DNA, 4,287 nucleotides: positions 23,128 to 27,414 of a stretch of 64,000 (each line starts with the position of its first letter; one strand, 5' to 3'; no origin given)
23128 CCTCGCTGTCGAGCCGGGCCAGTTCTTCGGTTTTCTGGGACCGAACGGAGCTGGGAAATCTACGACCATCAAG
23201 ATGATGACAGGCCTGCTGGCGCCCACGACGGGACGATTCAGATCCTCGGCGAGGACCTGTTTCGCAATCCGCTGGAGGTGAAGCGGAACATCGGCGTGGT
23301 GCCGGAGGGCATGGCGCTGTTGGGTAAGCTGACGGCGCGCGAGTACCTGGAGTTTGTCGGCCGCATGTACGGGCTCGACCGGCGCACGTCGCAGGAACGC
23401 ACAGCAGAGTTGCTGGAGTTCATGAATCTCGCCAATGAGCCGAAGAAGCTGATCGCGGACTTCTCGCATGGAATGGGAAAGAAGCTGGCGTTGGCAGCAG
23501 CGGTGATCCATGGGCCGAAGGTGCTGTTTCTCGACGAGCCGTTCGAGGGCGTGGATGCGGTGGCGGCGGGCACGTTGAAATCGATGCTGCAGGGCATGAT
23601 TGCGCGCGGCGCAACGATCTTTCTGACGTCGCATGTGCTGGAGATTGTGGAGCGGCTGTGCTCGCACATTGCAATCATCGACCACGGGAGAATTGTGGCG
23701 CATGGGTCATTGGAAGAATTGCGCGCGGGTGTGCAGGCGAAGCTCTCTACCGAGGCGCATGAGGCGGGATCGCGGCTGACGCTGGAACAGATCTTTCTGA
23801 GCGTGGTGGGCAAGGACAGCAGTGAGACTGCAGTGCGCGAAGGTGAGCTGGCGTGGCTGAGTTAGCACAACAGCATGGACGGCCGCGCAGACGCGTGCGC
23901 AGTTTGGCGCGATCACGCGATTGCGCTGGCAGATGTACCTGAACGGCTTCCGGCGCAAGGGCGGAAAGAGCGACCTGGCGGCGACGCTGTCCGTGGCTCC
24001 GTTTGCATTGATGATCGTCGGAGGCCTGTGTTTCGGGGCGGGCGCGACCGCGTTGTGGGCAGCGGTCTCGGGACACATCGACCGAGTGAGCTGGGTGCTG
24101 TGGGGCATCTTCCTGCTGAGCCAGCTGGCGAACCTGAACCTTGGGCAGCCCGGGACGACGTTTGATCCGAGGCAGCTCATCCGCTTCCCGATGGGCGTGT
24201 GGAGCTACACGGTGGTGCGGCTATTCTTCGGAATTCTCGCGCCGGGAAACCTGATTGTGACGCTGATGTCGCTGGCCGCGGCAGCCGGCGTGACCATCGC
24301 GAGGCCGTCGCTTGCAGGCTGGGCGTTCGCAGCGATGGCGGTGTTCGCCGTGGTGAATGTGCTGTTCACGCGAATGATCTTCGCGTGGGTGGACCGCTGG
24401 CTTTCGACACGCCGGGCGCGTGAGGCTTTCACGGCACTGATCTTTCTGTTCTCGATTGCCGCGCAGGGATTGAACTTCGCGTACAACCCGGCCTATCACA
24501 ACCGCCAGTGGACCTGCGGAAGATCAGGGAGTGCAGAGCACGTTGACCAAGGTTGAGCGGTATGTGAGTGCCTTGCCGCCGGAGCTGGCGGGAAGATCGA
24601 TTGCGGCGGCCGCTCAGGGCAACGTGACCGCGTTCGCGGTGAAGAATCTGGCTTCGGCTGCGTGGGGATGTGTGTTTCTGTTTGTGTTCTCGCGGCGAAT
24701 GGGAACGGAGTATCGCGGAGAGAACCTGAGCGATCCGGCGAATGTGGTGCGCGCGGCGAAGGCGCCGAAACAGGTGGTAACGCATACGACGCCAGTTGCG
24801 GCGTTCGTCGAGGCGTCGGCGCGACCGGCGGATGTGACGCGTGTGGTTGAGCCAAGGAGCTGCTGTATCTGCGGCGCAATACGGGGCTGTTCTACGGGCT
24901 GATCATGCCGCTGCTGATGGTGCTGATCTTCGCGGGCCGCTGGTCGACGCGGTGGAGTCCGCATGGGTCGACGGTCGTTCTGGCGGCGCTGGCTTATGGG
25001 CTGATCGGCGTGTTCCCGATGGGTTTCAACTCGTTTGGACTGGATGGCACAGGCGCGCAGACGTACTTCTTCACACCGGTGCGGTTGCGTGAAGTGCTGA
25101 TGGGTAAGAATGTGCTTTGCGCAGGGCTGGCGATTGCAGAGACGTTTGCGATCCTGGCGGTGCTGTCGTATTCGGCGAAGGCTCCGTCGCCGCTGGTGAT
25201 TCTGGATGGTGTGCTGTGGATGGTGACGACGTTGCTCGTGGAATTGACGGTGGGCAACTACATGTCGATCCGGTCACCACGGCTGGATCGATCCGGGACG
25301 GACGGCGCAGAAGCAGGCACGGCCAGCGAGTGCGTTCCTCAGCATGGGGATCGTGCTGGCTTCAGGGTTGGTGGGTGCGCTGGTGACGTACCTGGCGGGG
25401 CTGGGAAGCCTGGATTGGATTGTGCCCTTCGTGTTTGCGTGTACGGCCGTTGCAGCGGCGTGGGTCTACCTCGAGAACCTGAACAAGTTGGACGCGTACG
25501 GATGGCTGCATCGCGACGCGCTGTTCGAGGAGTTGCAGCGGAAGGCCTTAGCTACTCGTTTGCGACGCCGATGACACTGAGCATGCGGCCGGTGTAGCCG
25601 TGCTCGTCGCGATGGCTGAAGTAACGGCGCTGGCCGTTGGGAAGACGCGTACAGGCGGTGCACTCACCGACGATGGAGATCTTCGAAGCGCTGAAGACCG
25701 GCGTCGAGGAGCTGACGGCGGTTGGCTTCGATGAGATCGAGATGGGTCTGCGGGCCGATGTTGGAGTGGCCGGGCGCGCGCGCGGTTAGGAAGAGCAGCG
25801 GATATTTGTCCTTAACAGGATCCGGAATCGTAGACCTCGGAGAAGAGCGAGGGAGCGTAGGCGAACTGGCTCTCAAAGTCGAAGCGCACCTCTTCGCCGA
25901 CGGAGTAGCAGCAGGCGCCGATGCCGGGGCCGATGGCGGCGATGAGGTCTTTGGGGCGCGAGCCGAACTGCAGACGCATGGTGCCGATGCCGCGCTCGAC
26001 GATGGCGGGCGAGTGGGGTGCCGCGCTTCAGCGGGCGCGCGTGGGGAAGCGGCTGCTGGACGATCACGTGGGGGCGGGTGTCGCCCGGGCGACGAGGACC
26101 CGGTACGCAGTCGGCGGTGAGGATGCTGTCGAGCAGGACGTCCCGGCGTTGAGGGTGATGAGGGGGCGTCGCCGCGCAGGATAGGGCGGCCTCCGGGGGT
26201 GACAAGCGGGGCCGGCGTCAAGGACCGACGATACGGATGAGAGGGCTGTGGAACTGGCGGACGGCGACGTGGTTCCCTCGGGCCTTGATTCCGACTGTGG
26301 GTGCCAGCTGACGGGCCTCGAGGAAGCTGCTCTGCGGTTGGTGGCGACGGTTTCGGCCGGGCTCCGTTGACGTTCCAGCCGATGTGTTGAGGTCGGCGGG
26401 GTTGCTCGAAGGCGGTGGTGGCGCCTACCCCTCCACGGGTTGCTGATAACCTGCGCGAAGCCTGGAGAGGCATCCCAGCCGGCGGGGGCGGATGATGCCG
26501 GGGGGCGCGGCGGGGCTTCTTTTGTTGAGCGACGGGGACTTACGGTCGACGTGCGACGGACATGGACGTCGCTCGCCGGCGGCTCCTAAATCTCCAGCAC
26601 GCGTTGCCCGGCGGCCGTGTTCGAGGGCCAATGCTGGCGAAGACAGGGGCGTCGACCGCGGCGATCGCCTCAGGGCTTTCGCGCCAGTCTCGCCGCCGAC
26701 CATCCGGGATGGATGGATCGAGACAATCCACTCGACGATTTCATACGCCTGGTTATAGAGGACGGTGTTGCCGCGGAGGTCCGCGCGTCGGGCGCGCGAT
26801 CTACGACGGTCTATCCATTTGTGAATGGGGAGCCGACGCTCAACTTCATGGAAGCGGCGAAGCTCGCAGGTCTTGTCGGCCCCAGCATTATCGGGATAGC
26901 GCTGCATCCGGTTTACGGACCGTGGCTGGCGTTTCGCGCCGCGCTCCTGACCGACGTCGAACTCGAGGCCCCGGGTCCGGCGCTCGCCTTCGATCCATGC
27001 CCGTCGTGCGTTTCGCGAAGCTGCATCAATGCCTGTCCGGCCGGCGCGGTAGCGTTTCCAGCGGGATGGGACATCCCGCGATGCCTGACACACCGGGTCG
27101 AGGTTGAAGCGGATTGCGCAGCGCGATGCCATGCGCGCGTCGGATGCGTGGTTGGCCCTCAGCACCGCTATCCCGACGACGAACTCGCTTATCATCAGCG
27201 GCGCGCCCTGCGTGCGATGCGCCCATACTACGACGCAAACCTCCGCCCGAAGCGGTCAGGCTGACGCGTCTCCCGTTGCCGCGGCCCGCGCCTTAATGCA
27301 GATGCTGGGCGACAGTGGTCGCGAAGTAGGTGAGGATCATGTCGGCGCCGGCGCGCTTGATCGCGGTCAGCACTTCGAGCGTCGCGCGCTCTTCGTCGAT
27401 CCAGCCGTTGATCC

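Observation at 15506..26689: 11.2-kb imperfect palindrome: a five-gene module duplicated in inverted orientation around a 50-nt spacer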

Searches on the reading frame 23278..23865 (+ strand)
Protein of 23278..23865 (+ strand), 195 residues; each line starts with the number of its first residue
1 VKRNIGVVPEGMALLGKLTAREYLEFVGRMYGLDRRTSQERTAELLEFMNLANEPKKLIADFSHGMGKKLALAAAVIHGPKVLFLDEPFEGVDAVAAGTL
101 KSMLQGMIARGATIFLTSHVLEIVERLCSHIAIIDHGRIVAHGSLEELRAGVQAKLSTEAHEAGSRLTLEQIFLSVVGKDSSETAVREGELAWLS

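Call 7: search_protein_families(library=pfam, proteins=[window:23278-23865:+], max_evalue=0.01)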
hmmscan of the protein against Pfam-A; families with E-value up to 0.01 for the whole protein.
window:23278-23865:+ (195 aa): 3 families
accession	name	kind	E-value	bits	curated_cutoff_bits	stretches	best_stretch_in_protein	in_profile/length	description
PF00005.33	ABC_tran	-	2e-10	41.9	25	1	2-89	58-136/137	ABC transporter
PF13304.12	AAA_21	-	0.00065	20.3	27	1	59-124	235-303/304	AAA domain, putative AbiEii toxin, Type IV TA system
PF22039.1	HUTI_composite_bact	-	0.0014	18.6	25.5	1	134-150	5-21/26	Imidazolonepropionase-like composite domain, bacteria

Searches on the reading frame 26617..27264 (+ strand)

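Call 7: search_protein_families(library=pfam, proteins=[window:26617-27264:+], max_evalue=0.01)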
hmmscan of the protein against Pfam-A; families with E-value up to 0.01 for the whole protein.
window:26617-27264:+ (215 aa): 1 family
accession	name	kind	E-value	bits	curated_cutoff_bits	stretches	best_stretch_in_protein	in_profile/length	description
PF16690.10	MMACHC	-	0.0055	16.8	27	1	90-112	126-148/216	Methylmalonic aciduria and homocystinuria type C family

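Call 48: search_protein_families(library=pfam, proteins=[window:26713-27264:+], max_evalue=0.01)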
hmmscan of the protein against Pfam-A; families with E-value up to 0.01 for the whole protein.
window:26713-27264:+ (183 aa): 1 family
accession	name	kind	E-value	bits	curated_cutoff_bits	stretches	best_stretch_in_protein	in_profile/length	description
PF16690.10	MMACHC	-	0.0041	17.2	27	1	58-81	126-150/216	Methylmalonic aciduria and homocystinuria type C family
